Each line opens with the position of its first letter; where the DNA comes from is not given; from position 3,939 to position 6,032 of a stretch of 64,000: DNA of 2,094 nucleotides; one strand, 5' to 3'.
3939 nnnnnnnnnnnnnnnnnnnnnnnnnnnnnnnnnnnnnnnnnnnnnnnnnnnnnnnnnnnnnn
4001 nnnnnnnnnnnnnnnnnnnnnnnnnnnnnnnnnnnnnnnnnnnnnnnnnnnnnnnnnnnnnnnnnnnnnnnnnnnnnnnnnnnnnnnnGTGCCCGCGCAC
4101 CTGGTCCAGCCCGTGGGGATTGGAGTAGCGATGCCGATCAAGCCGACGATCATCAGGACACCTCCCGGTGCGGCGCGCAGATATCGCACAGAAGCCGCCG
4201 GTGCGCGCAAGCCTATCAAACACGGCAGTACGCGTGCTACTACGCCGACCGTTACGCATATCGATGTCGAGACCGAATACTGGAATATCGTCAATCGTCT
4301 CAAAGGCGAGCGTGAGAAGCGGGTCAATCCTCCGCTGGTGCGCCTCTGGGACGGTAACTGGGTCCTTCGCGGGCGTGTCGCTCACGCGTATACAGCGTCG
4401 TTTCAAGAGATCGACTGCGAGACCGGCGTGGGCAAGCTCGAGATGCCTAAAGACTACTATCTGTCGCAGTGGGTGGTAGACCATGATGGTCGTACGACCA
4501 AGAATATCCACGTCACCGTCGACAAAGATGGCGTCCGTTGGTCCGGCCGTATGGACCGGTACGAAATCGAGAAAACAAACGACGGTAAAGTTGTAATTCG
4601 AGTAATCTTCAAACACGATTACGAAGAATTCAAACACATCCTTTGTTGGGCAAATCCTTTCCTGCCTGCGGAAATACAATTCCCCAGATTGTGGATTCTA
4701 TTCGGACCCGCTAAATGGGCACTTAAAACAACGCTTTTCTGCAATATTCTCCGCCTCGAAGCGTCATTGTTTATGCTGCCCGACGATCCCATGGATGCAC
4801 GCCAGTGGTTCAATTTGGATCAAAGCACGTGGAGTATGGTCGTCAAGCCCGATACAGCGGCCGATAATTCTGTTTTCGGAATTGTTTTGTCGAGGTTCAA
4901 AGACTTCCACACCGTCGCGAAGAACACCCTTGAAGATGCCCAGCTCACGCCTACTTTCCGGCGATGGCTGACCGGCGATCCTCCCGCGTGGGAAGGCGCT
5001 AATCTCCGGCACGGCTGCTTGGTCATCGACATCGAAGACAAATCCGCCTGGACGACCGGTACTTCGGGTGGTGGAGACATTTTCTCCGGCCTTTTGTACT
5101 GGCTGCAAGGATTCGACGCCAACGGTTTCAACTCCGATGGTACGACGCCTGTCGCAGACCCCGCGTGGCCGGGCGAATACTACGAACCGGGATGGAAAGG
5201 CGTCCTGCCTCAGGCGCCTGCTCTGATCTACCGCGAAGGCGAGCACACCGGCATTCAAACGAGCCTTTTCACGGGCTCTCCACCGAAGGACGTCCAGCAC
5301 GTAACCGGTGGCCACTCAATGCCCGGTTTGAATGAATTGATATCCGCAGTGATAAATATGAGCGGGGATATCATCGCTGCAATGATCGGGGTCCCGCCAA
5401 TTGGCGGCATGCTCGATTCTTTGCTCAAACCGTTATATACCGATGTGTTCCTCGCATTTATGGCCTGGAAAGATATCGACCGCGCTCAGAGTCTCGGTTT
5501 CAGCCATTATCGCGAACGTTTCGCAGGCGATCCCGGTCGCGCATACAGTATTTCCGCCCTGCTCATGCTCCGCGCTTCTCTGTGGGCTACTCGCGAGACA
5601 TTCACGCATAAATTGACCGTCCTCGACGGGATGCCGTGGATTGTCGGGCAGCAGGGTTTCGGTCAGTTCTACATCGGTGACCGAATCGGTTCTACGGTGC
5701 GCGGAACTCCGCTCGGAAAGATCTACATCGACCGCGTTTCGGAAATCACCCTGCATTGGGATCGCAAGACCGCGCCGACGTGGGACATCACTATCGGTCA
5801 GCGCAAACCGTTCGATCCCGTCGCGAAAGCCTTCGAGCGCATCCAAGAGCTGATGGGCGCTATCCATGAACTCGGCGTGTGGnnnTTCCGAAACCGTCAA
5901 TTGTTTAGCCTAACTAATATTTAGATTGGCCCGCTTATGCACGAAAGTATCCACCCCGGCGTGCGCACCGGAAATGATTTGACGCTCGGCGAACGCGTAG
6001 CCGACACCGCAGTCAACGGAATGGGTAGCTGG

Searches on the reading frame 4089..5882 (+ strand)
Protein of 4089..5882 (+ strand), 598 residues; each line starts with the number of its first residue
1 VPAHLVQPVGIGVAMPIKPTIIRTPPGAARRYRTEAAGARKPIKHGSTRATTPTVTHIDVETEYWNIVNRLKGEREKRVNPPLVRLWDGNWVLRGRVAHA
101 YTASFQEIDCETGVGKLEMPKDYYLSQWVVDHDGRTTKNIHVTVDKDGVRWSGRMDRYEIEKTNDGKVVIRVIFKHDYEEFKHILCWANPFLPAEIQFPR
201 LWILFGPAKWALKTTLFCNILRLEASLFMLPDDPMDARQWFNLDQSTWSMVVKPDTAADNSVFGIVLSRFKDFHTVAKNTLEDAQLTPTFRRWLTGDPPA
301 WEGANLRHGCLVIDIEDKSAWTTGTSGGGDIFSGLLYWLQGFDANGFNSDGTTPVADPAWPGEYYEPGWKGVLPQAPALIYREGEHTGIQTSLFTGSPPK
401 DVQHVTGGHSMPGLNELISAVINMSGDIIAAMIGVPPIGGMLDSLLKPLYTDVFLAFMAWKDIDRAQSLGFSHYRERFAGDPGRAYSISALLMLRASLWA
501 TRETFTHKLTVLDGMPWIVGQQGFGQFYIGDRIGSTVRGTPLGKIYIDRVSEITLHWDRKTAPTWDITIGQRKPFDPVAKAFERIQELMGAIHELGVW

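Call 12: search_protein_families(library=phrogs, proteins=[window:4089-5882:+], max_evalue=0.001)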
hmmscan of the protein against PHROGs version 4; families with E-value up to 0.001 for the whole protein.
window:4089-5882:+ (598 aa): 3 families
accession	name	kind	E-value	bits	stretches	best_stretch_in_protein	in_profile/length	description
phrog_110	-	tail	4.1e-196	654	1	50-597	29-579/678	minor tail protein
phrog_20962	-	tail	7.2e-08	33.1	1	439-572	21-146/177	minor tail protein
phrog_18875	-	tail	5.7e-07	30.3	1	430-526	13-106/175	minor tail protein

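Call 13: search_protein_families(library=pfam, proteins=[window:4089-5882:+], max_evalue=0.001)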
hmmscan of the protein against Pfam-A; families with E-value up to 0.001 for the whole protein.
window:4089-5882:+ (598 aa): 1 family
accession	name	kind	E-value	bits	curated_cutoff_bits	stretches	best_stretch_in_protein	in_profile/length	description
PF14594.13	Sipho_Gp37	-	1.4e-104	350.5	26.2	1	84-570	2-369/370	Siphovirus ReqiPepy6 Gp37-like protein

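Call 41: search_dna_similar(query=window:4089-5882:+, collection=phages, mode=protein, max_rows=15)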
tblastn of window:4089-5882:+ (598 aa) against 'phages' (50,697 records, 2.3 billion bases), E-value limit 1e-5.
Records with a match: 3000; places in all: 3000; records where one place covers at least 80% of the query: 2462.
Best place of each record, by identity: <60% 3000.
By first word of the organism name: Mycobacterium 2285; Gordonia 593; Rhodococcus 64; Corynebacterium 39; Nocardia 8; Fromanvirus 4; Mycolicibacterium 4; Tsukamurella 2; Mycobacteroides 1.
By host as written in the record: Mycobacterium smegmatis mc2 155 1536; Gordonia terrae 3612 460; Mycobacterium smegmatis mc#155 323; Mycobacterium smegmatis mc2155 120; - 45; Rhodococcus erythropolis RIA 643 39; Gordonia rubripertincta NRRL B-16540 39; Gordonia terrae CAG3 36; and 133 more.
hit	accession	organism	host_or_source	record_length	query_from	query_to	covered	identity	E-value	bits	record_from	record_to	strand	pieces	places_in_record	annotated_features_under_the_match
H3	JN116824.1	Rhodococcus phage REQ3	Rhodococcus equi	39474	1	597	100%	48.8%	2e-174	555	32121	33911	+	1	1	minor tail protein (x2)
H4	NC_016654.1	Rhodococcus phage REQ3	Rhodococcus equi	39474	1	597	100%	48.8%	2e-174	555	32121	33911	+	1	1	minor tail protein (x2)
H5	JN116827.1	Rhodococcus phage RER2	Rhodococcus erythropolis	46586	42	597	93%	44.6%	8e-158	506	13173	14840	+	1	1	minor tail protein (x2)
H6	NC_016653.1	Rhodococcus phage RER2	Rhodococcus erythropolis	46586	42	597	93%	44.6%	8e-158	506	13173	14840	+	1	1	minor tail protein (x2)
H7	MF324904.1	Rhodococcus phage RexFury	Rhodococcus erythropolis RIA 643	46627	42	597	93%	44.6%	8e-158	506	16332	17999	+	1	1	23: minor tail protein | 22: minor tail protein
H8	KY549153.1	Rhodococcus phage AngryOrchard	Rhodococcus erythropolis RIA 643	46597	51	597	91%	45.4%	3e-157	504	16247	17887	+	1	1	minor tail protein (x2)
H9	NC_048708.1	Rhodococcus phage Takoda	Rhodococcus erythropolis RIA 643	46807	51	597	91%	45.4%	7e-157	504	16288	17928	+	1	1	23: minor tail protein | 22: minor tail protein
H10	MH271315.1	Rhodococcus phage Takoda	Rhodococcus erythropolis RIA 643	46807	51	597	91%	45.4%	7e-157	504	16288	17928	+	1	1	23: minor tail protein | 22: minor tail protein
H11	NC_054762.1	Rhodococcus phage PhailMary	Rhodococcus erythropolis NRRL B-1574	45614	52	597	91%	45.4%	8e-157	503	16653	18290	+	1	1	22: minor tail protein | 21: minor tail protein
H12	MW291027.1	Rhodococcus phage PhailMary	Rhodococcus erythropolis NRRL B-1574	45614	52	597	91%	45.4%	8e-157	503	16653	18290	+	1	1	22: minor tail protein | 21: minor tail protein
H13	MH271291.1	Rhodococcus phage Alpacados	Rhodococcus erythropolis RIA 643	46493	52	597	91%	45.4%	1e-153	494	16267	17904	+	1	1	22: minor tail protein | 21: minor tail protein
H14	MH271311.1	Rhodococcus phage Rasputin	Rhodococcus erythropolis RIA 643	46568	52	597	91%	45.4%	1e-153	494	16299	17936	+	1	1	23: minor tail protein | 22: minor tail protein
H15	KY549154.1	Rhodococcus phage BobbyDazzler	Rhodococcus erythropolis RIA 643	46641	52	597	91%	45.4%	1e-153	494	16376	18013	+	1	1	minor tail protein (x2)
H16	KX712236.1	Rhodococcus phage Yogi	Rhodococcus erythropolis RIA 643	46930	52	597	91%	45.4%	1e-153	494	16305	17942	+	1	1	minor tail protein (x2)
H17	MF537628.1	Rhodococcus phage Bonanza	Rhodococcus erythropolis RIA 643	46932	52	597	91%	45.4%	1e-153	494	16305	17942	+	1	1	23: minor tail protein | 22: minor tail protein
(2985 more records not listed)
